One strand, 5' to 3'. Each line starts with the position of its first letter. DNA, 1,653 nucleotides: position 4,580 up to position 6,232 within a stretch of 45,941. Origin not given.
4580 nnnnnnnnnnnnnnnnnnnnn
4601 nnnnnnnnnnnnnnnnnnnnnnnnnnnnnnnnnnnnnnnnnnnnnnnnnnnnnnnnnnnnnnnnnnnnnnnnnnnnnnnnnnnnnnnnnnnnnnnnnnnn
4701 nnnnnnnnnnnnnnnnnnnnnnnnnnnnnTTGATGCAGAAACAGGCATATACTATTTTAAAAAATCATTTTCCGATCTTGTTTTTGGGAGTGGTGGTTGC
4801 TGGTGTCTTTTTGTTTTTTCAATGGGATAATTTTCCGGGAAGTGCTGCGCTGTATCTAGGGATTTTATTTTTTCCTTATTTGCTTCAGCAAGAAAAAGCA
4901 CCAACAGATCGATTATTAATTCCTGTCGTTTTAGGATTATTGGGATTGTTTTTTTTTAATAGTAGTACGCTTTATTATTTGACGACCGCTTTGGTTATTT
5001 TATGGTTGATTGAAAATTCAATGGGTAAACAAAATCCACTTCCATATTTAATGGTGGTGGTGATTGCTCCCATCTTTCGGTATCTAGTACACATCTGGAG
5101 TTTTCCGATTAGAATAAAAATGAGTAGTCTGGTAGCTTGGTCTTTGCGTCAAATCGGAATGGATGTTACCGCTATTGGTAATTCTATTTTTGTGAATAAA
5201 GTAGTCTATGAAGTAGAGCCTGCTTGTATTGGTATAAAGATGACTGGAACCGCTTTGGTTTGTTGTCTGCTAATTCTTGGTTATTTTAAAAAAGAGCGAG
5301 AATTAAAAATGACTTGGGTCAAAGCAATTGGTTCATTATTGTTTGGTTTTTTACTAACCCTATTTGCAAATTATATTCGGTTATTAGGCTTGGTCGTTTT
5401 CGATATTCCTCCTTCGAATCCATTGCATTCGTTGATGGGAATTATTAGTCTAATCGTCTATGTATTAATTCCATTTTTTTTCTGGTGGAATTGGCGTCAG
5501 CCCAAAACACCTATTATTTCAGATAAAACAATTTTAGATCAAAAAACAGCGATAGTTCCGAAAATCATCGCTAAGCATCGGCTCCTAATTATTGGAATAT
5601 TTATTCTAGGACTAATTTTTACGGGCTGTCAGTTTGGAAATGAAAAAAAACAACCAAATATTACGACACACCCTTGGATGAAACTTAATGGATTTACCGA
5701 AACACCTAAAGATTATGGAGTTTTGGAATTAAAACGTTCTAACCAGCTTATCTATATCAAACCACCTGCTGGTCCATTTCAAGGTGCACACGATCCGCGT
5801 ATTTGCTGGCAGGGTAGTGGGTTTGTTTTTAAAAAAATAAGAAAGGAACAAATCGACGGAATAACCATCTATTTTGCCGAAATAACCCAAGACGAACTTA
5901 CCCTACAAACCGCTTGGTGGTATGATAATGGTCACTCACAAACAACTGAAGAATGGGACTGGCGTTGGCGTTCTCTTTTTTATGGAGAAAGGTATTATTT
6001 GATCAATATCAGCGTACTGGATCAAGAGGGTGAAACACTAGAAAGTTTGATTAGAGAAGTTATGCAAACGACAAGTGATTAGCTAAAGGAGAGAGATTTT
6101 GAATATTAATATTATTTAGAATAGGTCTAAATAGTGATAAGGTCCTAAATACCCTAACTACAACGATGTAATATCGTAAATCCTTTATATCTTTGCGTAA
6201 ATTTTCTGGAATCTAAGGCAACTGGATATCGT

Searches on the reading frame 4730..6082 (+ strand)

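Call 68: search_protein_families(library=pfam, proteins=[window:4730-6082:+], max_evalue=0.00001)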
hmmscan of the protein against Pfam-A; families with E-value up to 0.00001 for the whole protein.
window:4730-6082:+ (450 aa): 1 family
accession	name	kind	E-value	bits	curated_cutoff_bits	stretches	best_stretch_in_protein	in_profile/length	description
PF09721.15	Exosortase_EpsH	-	9e-15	55.2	25.7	1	28-253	15-252/254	Transmembrane exosortase (Exosortase_EpsH)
